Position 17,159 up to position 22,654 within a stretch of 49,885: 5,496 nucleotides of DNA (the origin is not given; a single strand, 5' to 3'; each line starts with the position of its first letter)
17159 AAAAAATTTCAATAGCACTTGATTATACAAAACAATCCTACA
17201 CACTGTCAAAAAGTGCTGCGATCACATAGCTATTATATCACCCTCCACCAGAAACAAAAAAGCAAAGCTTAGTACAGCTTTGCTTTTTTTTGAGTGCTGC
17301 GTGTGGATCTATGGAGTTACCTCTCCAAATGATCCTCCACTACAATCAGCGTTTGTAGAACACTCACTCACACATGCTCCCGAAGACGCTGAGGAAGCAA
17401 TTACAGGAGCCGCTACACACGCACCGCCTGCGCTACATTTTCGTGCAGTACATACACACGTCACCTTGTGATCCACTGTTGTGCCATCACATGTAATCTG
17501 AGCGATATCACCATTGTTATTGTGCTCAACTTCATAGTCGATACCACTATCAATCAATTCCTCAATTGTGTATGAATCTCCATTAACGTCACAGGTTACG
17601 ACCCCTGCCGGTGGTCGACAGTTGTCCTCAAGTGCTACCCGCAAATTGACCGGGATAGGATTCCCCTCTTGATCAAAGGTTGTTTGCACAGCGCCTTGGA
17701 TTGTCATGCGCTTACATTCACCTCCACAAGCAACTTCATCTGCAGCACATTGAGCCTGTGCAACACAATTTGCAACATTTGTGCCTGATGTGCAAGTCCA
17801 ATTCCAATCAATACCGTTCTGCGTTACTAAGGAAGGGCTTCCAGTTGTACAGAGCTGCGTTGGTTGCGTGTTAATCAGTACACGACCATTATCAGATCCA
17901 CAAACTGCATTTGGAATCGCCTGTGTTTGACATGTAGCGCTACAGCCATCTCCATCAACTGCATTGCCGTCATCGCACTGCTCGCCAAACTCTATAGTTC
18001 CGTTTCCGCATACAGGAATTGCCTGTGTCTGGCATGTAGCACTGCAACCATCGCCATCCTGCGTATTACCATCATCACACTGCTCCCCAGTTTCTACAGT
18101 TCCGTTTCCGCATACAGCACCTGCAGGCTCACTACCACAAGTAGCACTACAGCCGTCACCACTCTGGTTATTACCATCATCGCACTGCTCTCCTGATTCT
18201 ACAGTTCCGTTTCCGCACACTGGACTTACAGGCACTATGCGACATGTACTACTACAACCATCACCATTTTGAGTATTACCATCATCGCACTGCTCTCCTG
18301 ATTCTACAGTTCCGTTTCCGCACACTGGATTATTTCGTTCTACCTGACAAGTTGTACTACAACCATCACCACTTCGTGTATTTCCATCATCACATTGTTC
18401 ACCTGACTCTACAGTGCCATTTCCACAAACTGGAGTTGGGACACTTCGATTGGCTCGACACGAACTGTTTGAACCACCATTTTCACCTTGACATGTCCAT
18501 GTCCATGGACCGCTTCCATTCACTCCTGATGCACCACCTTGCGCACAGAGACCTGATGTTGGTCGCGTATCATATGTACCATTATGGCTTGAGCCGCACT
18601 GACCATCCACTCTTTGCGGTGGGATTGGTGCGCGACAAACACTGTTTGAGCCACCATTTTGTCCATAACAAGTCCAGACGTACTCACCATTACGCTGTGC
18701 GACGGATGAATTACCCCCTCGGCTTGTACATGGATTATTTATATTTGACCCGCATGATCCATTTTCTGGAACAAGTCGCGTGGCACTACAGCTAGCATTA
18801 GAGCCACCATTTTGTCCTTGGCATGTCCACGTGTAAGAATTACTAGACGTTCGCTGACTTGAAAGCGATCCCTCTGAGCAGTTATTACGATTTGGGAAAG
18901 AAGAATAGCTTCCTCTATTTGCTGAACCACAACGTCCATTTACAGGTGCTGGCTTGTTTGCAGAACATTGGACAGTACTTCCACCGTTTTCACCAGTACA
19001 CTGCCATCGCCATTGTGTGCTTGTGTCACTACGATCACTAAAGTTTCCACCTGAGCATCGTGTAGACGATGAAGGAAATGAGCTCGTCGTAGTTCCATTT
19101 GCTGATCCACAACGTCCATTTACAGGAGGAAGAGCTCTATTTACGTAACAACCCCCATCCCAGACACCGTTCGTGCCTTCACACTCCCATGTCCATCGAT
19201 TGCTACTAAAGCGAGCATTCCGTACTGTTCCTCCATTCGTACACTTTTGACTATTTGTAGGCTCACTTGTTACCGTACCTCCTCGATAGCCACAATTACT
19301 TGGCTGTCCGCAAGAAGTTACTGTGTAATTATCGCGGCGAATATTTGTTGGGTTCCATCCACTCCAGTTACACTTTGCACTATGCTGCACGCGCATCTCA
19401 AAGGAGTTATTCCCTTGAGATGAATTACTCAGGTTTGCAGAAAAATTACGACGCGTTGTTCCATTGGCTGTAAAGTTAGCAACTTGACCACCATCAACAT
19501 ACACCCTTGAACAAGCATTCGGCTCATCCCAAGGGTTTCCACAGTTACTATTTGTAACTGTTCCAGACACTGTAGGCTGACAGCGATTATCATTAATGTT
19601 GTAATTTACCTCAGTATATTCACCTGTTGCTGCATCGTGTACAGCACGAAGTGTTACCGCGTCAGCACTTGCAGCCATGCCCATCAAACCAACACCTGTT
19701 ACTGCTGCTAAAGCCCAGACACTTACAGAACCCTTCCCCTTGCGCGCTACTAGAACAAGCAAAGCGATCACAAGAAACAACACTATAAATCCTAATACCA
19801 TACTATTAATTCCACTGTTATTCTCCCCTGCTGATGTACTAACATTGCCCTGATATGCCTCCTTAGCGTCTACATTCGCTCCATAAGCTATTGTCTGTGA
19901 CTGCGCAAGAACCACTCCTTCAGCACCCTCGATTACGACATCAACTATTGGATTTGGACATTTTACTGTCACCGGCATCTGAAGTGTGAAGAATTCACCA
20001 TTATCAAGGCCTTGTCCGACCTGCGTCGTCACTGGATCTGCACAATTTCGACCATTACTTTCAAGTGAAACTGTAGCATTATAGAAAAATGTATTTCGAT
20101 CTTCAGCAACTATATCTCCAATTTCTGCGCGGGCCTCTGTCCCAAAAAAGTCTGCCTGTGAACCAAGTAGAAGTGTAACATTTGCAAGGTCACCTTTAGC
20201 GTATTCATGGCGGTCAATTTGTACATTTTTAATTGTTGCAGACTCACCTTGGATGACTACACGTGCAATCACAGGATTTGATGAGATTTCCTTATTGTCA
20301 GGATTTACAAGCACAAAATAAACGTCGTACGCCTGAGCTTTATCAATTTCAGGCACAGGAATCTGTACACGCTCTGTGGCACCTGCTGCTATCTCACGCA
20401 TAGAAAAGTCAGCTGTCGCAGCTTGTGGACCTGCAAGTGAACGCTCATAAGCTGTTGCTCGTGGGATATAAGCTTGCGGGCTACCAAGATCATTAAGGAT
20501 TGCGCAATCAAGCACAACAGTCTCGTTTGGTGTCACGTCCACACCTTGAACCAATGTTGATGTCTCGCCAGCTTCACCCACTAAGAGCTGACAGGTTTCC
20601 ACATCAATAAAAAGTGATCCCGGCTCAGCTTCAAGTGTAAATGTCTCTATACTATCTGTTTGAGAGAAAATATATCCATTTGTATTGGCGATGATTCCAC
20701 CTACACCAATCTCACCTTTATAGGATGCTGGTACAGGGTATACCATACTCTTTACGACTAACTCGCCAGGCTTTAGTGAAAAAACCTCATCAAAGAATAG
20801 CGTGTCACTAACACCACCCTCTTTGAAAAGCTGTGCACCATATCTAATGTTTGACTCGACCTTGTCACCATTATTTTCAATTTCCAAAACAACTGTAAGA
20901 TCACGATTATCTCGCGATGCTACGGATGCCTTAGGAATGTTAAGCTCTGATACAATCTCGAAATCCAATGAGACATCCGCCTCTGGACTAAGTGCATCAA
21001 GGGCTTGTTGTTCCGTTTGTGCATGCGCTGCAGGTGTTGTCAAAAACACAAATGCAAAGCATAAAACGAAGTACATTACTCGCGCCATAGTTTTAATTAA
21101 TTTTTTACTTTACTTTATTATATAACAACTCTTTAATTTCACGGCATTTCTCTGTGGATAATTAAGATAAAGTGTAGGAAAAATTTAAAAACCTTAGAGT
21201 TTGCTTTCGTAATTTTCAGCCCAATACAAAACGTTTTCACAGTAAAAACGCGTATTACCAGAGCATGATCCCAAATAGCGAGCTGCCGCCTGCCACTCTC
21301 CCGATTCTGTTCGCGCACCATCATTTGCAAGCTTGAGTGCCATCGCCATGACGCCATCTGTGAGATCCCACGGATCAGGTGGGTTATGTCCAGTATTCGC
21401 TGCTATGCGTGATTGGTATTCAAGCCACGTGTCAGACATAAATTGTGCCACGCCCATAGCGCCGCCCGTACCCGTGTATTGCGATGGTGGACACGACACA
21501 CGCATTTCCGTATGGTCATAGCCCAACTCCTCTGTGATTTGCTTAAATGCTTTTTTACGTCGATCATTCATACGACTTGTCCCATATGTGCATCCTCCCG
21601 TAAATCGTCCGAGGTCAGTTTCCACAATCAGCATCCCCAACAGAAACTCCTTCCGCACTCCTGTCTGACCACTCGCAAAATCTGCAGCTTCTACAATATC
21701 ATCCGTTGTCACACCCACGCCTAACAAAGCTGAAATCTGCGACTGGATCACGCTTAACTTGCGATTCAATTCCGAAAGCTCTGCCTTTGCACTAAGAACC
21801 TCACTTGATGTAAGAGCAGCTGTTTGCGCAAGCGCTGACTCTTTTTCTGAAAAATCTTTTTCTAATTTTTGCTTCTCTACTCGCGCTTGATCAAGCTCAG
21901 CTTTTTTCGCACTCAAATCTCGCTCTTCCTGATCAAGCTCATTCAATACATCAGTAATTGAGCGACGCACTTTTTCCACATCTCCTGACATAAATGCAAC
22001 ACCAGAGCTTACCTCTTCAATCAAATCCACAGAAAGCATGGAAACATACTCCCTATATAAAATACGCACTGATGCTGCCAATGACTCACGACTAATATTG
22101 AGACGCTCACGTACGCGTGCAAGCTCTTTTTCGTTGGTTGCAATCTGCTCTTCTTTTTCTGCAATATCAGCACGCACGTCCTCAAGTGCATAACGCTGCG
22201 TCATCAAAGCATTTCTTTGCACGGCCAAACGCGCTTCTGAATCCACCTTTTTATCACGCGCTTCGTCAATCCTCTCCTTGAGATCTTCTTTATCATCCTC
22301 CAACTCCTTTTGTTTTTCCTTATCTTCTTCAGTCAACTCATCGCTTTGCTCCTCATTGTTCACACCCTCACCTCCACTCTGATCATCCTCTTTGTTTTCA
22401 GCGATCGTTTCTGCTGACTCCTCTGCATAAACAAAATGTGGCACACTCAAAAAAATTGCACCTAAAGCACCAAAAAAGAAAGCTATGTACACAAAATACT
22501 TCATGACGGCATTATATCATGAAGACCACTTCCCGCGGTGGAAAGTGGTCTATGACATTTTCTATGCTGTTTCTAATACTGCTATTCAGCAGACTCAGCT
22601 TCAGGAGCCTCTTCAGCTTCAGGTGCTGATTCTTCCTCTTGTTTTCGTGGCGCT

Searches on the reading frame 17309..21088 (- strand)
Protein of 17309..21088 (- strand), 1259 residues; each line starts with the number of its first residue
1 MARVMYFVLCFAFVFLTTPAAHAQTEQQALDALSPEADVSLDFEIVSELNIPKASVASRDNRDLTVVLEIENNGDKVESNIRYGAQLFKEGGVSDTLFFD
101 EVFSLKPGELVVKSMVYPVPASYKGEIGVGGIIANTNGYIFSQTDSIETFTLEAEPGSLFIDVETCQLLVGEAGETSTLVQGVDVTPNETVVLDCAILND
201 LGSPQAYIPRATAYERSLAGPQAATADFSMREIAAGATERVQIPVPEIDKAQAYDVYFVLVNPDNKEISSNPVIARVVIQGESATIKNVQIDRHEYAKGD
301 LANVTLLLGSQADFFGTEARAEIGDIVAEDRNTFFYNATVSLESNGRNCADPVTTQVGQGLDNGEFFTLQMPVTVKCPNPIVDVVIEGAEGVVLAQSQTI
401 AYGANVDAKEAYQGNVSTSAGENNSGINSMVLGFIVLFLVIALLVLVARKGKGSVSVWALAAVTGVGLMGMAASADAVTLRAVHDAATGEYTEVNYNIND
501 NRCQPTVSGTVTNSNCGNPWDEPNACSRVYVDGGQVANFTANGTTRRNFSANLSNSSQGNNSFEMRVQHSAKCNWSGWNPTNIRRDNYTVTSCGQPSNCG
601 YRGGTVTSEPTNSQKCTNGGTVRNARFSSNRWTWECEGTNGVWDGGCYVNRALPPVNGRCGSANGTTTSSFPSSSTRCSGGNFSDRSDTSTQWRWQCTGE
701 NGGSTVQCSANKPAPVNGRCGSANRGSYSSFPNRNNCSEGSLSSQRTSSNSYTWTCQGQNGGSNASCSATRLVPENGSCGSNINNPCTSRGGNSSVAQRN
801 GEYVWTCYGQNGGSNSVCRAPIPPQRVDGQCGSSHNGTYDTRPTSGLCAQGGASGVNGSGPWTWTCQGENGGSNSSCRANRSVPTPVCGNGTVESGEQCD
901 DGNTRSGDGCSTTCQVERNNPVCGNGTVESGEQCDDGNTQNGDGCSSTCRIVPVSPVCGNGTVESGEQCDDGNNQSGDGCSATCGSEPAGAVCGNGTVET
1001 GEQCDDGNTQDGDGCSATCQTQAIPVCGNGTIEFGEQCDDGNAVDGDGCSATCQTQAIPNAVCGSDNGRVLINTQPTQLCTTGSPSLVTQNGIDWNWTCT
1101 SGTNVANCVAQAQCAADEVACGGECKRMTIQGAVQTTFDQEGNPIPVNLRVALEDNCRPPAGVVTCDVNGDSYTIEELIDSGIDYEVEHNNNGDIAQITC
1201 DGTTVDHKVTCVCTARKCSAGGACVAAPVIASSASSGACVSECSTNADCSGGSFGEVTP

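Call 66: search_protein_families(library=pfam, proteins=[window:17309-21088:-], max_evalue=0.00001)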
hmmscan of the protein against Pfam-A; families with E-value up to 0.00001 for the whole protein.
window:17309-21088:- (1259 aa): 1 family
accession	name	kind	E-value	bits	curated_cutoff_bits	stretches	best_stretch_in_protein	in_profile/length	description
PF13948.11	DUF4215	-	4.7e-30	104.1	27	4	956-984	19-46/47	Domain of unknown function (DUF4215)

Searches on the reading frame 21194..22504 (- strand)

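Call 66: search_protein_families(library=pfam, proteins=[window:21194-22504:-], max_evalue=0.00001)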
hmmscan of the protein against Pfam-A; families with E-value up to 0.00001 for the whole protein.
window:21194-22504:- (436 aa): 1 family
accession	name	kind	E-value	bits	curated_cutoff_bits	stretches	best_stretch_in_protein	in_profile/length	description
PF13406.11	SLT_2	-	1e-06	28.6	24.3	1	275-398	78-202/292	Transglycosylase SLT domain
